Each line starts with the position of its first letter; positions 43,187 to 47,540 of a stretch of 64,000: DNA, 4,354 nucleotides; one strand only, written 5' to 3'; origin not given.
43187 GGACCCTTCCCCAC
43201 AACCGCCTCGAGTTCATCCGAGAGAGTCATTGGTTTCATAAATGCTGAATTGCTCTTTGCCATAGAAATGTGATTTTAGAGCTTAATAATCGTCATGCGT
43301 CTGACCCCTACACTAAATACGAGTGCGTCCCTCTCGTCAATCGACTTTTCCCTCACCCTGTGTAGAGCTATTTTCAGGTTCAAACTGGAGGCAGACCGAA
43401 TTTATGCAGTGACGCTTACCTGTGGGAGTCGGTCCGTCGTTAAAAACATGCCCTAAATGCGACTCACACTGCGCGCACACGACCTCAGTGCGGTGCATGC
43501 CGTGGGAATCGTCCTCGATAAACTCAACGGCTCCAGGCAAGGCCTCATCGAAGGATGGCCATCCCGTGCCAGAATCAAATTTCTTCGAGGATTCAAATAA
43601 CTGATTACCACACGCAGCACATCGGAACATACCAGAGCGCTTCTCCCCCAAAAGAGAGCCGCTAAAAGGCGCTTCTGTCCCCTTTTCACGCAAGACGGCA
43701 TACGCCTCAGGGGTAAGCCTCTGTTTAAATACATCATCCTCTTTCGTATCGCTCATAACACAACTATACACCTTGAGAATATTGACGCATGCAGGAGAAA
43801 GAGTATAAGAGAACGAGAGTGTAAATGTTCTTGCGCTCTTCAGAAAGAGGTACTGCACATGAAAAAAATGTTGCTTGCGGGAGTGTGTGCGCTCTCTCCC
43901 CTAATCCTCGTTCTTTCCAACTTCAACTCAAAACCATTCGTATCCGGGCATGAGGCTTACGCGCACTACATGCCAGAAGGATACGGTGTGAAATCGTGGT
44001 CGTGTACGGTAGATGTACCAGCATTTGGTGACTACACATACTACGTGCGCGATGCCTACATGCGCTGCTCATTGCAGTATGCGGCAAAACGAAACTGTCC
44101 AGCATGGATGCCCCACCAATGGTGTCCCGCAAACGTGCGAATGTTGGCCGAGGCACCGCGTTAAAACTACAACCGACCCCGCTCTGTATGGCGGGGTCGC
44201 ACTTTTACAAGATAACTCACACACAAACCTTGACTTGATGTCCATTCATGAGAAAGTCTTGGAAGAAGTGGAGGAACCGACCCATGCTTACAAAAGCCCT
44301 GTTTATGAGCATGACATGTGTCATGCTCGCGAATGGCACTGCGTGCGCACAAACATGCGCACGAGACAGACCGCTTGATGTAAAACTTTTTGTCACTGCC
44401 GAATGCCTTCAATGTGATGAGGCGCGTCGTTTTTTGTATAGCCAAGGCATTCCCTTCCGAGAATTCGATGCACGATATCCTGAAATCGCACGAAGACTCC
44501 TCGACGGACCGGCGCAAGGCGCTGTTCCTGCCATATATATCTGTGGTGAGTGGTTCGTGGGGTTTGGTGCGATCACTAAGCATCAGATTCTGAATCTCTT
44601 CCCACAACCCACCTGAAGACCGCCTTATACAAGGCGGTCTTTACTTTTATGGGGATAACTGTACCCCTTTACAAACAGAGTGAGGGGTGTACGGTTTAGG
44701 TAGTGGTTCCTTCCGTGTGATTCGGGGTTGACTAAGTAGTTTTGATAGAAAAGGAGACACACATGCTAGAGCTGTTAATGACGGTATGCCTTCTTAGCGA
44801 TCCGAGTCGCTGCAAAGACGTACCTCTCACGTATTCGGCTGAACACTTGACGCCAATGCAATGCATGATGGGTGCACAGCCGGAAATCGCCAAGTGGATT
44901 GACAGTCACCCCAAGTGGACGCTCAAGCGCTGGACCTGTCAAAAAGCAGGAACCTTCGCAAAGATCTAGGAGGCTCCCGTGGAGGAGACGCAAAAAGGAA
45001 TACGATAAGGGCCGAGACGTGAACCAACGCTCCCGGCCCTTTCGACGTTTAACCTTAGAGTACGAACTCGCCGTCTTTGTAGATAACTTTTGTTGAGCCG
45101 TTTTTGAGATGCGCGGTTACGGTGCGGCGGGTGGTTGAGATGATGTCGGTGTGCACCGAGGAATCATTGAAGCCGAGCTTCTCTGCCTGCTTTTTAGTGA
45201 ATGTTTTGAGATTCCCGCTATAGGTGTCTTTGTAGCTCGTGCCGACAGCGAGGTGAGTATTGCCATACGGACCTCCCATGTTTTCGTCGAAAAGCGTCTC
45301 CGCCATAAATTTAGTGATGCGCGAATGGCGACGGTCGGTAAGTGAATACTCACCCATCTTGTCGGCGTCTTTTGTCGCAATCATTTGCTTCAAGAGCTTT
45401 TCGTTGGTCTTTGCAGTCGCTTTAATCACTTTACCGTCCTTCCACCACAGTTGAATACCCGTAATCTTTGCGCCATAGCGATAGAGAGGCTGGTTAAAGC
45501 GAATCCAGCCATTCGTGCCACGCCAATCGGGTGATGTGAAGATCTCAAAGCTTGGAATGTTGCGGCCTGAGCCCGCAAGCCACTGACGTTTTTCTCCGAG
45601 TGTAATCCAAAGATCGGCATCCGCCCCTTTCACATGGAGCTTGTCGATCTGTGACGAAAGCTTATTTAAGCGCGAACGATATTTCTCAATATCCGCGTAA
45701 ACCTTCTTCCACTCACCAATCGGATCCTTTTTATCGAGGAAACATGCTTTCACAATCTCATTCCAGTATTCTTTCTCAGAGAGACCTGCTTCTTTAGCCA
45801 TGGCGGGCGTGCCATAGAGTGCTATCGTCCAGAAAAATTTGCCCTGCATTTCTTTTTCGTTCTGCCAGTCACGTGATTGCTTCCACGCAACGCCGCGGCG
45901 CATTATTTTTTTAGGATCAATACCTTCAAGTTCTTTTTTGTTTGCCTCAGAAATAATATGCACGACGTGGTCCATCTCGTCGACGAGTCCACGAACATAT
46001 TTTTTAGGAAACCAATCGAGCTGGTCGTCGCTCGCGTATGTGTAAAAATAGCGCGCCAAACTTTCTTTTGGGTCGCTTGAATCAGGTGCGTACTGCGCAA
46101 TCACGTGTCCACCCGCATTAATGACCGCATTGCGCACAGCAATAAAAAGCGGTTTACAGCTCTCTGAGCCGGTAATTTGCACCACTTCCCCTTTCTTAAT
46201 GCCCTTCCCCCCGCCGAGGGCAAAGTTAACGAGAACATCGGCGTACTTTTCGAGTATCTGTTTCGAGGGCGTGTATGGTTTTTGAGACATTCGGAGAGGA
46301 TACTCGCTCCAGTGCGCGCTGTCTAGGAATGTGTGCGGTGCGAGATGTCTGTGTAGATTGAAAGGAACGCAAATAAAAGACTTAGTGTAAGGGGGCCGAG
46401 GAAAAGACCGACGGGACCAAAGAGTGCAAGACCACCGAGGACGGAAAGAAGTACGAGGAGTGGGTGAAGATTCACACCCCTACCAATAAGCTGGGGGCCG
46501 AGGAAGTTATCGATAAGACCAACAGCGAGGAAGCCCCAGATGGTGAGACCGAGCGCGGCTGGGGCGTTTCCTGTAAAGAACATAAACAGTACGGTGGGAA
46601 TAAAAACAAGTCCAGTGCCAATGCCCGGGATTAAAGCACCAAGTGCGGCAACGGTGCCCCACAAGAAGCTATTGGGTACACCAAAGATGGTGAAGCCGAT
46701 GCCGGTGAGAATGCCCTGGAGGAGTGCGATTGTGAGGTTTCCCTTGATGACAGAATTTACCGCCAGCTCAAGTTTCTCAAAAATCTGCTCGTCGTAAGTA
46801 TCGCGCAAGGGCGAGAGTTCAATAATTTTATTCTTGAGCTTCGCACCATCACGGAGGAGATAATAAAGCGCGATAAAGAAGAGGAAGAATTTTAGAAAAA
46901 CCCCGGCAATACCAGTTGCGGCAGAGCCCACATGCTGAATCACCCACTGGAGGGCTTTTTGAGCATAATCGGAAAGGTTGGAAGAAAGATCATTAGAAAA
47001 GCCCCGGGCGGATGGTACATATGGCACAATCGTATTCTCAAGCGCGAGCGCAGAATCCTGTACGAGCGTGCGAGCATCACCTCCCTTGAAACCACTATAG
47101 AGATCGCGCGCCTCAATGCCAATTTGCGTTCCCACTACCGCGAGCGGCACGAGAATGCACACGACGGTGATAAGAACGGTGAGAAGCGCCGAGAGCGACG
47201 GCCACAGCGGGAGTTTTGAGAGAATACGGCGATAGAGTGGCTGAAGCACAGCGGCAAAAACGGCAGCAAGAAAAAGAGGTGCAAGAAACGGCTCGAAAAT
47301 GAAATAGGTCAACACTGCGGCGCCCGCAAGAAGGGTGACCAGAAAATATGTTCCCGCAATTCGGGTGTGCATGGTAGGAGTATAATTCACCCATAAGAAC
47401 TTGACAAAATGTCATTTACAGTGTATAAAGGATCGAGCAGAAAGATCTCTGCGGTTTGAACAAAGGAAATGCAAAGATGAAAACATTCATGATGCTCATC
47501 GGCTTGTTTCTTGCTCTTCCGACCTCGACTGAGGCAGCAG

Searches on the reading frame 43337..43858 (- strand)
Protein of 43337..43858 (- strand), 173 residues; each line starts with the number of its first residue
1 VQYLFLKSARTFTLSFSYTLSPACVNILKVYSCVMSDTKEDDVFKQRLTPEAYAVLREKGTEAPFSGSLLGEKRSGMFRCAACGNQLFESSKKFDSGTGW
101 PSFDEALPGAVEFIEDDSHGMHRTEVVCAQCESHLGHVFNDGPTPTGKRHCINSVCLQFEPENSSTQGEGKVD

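Call 45: search_protein_families(library=pfam, proteins=[window:43337-43858:-], max_evalue=0.00001)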
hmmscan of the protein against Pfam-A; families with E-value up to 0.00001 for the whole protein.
window:43337-43858:- (173 aa): 1 family
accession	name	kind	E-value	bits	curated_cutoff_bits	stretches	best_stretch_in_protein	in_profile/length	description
PF01641.26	SelR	-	1.3e-49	167.4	24.9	1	48-161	1-116/116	SelR domain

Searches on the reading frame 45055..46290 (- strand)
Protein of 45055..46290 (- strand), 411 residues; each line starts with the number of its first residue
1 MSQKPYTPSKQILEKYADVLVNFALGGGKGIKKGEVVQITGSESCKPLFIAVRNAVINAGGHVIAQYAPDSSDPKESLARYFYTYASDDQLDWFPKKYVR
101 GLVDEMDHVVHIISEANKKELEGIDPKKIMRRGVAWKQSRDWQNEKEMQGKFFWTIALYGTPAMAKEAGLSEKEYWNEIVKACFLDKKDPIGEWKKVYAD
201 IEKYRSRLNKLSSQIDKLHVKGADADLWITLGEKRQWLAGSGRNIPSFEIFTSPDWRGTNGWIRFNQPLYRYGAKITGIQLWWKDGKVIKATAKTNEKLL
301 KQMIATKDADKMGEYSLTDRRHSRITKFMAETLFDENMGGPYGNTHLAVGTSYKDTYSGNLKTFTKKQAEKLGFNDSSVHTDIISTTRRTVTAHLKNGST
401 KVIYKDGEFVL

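Call 45: search_protein_families(library=pfam, proteins=[window:45055-46290:-], max_evalue=0.00001)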
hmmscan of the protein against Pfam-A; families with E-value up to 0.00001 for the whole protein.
window:45055-46290:- (411 aa): 1 family
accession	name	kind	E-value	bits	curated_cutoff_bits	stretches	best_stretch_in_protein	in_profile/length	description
PF02073.20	Peptidase_M29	-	8.9e-94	315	27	1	10-409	2-406/406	Thermophilic metalloprotease (M29)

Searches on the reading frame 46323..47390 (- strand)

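Call 45: search_protein_families(library=pfam, proteins=[window:46323-47390:-], max_evalue=0.00001)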
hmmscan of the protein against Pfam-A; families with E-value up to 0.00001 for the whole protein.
window:46323-47390:- (355 aa): 1 family
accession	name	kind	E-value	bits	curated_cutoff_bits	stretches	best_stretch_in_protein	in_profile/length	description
PF01594.21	AI-2E_transport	-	3e-55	188.1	34.3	1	17-346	3-326/327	AI-2E family transporter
